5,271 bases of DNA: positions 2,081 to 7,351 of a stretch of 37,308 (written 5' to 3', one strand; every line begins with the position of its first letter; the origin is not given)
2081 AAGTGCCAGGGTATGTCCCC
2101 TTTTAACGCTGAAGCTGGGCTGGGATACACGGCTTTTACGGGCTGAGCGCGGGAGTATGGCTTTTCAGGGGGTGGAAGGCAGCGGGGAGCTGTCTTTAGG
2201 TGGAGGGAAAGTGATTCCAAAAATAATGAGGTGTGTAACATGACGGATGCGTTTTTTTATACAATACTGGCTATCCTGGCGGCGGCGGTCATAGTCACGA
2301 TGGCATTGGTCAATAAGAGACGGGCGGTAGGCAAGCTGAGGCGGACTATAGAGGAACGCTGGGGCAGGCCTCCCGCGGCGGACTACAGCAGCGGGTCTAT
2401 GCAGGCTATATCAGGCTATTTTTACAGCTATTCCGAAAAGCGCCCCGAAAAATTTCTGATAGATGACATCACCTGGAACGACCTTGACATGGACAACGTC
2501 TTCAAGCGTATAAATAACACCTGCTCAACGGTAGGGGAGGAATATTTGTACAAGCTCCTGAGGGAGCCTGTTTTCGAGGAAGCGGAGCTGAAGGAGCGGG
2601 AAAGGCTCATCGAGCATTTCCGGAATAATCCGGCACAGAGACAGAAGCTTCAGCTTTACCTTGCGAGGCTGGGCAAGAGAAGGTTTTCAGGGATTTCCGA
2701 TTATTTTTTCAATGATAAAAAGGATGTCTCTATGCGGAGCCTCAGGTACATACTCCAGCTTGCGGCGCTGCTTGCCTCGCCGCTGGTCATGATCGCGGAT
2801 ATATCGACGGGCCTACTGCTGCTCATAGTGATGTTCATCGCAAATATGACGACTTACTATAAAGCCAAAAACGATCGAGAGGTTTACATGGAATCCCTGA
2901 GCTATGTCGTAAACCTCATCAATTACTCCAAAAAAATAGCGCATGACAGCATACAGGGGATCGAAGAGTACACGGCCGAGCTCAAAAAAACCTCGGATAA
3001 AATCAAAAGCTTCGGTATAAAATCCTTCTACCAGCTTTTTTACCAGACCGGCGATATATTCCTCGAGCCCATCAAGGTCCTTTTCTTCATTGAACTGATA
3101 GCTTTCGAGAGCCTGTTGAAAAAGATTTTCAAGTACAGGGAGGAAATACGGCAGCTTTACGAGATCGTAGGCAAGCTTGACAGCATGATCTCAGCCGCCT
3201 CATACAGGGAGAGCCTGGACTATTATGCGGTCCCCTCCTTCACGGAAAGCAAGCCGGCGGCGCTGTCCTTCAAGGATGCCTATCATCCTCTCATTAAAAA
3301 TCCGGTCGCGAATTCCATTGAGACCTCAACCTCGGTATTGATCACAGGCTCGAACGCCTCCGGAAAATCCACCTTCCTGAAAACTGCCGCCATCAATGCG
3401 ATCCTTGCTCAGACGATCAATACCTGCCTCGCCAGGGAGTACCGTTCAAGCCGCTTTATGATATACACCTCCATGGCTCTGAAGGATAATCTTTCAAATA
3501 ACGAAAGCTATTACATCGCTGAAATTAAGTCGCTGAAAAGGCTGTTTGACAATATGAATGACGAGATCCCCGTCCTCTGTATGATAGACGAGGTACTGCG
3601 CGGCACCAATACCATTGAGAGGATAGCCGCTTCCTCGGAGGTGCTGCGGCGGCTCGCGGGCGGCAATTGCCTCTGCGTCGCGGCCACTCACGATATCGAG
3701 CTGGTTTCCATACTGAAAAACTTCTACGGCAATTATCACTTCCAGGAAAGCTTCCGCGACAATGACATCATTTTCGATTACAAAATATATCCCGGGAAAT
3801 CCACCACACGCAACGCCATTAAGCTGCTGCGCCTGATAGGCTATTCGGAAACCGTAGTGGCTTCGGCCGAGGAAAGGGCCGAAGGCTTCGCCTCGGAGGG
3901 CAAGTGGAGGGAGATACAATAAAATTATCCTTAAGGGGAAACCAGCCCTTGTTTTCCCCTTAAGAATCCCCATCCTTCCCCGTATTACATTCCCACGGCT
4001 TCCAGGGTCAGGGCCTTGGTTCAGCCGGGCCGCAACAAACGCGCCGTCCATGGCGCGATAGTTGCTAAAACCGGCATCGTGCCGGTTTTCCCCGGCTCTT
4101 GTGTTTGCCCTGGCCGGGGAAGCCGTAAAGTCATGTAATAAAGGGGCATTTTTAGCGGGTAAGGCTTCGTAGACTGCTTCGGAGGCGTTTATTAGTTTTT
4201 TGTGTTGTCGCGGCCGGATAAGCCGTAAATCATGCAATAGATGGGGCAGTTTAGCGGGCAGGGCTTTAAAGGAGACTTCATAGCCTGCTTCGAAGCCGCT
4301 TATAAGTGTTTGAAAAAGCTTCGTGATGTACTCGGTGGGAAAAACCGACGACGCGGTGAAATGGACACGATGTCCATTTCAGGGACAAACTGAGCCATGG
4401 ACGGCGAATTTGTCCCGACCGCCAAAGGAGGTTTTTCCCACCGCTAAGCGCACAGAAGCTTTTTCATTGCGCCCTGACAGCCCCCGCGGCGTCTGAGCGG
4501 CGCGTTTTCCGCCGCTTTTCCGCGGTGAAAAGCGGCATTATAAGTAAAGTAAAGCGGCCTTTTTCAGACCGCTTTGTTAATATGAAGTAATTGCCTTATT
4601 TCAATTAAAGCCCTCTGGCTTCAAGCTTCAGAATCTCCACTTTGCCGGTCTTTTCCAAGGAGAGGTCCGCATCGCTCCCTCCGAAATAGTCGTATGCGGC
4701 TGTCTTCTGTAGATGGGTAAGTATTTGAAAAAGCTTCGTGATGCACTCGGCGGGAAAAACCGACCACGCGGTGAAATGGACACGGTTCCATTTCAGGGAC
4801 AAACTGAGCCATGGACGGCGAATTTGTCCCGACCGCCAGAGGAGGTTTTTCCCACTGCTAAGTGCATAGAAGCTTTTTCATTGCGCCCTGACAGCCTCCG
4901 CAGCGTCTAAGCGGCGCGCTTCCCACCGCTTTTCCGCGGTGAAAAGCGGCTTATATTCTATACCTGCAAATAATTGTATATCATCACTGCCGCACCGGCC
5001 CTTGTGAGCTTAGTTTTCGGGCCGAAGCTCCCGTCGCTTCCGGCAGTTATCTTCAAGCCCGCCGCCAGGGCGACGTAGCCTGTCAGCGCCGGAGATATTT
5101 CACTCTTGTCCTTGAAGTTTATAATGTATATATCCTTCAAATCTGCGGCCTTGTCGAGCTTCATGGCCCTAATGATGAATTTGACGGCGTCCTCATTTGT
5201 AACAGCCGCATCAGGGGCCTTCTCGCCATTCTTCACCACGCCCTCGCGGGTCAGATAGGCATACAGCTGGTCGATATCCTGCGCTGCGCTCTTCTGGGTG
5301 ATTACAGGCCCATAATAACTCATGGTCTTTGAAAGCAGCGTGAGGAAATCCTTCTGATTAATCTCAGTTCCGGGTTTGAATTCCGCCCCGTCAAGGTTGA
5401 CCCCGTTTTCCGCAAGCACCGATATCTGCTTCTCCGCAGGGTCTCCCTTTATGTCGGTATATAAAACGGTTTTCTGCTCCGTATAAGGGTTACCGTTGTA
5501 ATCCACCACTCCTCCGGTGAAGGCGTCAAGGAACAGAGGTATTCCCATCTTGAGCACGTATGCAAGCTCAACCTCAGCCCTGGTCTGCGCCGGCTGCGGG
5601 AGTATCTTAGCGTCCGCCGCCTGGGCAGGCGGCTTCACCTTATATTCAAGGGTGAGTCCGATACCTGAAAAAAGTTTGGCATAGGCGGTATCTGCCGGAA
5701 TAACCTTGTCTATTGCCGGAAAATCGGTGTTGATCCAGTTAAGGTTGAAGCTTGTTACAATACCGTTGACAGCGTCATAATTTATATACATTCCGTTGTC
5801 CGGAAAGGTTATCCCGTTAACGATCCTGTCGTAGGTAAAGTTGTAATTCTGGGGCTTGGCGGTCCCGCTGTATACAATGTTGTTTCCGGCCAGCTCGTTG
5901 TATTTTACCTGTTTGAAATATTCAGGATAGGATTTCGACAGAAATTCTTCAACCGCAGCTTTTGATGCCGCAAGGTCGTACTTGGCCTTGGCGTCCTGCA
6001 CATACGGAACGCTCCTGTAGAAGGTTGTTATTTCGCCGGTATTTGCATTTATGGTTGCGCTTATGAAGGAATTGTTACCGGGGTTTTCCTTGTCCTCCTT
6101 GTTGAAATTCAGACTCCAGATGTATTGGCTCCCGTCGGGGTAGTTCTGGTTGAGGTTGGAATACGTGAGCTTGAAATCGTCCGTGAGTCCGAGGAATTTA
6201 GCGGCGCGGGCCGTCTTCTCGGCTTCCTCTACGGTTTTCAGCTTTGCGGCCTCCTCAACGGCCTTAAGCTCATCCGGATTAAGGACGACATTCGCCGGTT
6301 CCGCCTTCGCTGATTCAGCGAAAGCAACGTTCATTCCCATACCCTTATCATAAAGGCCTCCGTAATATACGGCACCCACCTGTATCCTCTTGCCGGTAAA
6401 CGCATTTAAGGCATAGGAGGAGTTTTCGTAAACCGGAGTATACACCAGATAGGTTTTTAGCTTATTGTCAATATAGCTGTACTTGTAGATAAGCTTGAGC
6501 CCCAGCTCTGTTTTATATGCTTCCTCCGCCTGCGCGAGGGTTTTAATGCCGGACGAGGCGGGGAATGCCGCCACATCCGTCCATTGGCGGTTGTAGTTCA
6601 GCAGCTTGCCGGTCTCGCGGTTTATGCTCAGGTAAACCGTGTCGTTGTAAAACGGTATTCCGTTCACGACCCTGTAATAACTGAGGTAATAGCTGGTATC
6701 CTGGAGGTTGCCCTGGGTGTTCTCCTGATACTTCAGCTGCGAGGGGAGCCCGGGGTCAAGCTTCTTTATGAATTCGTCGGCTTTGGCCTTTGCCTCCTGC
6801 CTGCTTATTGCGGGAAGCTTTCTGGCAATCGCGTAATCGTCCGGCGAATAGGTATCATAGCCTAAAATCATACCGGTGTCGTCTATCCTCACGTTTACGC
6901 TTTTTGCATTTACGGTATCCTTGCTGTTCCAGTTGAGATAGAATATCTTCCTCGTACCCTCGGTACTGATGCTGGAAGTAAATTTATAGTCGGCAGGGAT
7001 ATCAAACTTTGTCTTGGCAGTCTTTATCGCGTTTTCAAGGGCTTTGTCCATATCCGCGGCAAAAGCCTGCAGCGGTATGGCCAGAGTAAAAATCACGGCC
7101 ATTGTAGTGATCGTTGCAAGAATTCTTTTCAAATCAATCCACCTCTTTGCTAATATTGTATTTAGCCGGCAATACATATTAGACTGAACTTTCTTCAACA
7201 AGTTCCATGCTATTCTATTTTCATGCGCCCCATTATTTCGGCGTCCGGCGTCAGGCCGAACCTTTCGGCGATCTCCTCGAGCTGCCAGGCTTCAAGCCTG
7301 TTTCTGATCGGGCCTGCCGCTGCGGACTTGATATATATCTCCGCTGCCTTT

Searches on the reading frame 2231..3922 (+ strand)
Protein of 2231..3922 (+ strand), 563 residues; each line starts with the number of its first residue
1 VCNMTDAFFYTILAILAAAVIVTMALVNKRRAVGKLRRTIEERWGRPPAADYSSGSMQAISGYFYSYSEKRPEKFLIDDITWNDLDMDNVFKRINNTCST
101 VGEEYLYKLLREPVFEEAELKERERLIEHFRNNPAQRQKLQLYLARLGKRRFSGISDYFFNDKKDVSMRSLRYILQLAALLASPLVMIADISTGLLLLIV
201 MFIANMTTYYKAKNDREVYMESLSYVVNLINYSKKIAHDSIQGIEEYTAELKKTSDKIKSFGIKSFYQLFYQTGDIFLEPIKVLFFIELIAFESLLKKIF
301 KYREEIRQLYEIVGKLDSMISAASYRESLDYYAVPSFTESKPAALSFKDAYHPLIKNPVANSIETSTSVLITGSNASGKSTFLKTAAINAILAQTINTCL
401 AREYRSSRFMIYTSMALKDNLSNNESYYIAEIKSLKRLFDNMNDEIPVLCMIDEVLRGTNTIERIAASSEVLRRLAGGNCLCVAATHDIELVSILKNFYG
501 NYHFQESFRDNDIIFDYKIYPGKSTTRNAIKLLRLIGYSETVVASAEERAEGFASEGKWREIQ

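Call 9: search_protein_families(library=pfam, proteins=[window:2231-3922:+])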
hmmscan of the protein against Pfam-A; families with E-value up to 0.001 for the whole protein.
window:2231-3922:+ (563 aa): 2 families
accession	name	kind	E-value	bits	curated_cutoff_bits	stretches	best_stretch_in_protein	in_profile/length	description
PF00488.27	MutS_V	-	2.7e-25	89.9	30.2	1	369-551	1-185/188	MutS domain V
PF05192.23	MutS_III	-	7.3e-08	33.4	34.1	1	89-323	20-194/194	MutS domain III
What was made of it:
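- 2240..3922 (+): MutS-related protein (MutS_III and MutS_V domains), the gene downstream of array 1. Pfam (call 9).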

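Call 68: find_encoding_contigs(protein=window:2231-3922:+, flank=10000, max_places=5)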
Protein window:2231-3922:+ (563 aa): no gene with exactly this product is on record in the collection.

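Call 69: find_encoding_contigs(protein=window:2240-3922:+, flank=10000, max_places=5)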
Protein window:2240-3922:+ (560 aa): 3 contigs read that carry it; 1 place shown.
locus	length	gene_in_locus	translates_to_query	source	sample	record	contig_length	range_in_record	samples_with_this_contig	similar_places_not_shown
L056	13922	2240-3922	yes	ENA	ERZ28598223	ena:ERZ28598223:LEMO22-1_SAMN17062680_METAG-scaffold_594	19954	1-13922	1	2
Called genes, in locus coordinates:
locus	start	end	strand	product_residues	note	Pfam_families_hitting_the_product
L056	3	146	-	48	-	?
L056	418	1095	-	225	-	-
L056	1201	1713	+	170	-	-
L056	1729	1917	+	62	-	-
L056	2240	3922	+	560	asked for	PF05192:MutS_III (weak), PF00488:MutS_V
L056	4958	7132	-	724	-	PF14620:YPEB_PepSY1-2 (faint), PF16244:DUF4901, PF00395:SLH (weak)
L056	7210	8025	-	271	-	PF00596:Aldolase_II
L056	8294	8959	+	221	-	PF03692:CxxCxxCC (weak)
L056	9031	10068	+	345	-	PF00005:ABC_tran, PF13304:AAA_21 (faint), PF04397:LytTR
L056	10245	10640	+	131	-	-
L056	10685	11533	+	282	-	PF00005:ABC_tran, PF13304:AAA_21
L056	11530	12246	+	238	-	PF01061:ABC2_membrane, PF12698:ABC2_membrane_3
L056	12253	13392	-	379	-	PF09992:NAGPA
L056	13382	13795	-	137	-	PF10135:Rod-binding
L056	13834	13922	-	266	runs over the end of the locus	PF00460:Flg_bb_rod, PF22692:LlgE_F_G_D1, PF06429:Flg_bbr_C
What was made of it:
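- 2240..3922 (+): The 560-aa product is on record (call 69).
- Tried and rejected: The ATG-start MutS-related protein worked (call 69).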

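Call 70: find_homologous_proteins(query=window:2240-3922:+, max_evalue=1e-80)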
Query window:2240-3922:+ (560 aa): 7883 proteins with E <= 1e-80 among 8000 candidates; the best 120 are listed.
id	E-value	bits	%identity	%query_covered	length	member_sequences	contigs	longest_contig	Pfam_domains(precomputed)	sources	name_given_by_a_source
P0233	0.0e+0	1228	100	100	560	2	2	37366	PF05192.24,PF00488.28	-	-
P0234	0.0e+0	1053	85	100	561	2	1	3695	PF05192.24,PF00488.28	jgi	jgi:hypothetical protein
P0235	7.7e-290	980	79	100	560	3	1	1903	PF05192.24,PF00488.28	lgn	-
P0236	9.4e-284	960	77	100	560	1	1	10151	PF05192.24,PF00488.28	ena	-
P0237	1.9e-281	952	75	100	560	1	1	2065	PF05192.24,PF00488.28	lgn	-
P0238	1.3e-268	910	72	100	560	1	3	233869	PF05192.24,PF00488.28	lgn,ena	-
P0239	1.8e-265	900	71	100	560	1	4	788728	PF00488.28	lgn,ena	-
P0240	2.3e-235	800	73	87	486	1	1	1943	PF05192.24,PF00488.28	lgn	-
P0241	1.3e-232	791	62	100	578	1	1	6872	PF00488.28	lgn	-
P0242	4.6e-210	717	58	99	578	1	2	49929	PF05192.24,PF00488.28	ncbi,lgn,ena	-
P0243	1.0e-209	716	58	99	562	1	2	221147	PF05192.24,PF00488.28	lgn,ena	-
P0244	9.0e-208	709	59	98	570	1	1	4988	PF05192.24,PF00488.28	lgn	-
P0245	5.6e-206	703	59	96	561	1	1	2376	PF05192.24,PF00488.28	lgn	-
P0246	1.1e-205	702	60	98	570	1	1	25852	PF05192.24,PF00488.28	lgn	-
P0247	1.7e-205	702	57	98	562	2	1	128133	PF05192.24,PF00488.28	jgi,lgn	jgi:DNA mismatch repair ATPase MutS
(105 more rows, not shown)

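Call 71: find_encoding_contigs(protein=P0234, flank=10000, max_places=3)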
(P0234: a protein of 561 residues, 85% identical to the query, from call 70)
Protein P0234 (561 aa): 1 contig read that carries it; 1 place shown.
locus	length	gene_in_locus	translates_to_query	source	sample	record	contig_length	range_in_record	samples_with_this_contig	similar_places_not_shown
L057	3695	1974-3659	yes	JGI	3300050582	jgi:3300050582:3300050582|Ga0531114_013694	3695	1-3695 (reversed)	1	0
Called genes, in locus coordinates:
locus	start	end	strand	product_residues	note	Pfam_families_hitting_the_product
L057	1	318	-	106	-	?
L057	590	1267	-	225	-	-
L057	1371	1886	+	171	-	-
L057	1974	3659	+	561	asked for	PF05192:MutS_III (faint), PF00488:MutS_V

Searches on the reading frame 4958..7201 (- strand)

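Call 52: search_protein_families(library=pfam, proteins=[window:4958-7201:-])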
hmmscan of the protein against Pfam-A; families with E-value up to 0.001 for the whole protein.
window:4958-7201:- (747 aa): 3 families
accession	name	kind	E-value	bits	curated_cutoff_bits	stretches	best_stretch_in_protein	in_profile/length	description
PF16244.11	DUF4901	-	6.2e-41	140.4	27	2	56-207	2-148/148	YcdB, YcdC repeated domain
PF00395.25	SLH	-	8e-08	32.6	20.8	1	695-735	1-41/44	S-layer homology domain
PF14620.12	YPEB_PepSY1-2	-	1.3e-06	29.1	31.7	0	57-203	45-180/195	YpeB sporulation, PepSY1 and PepSY2 domains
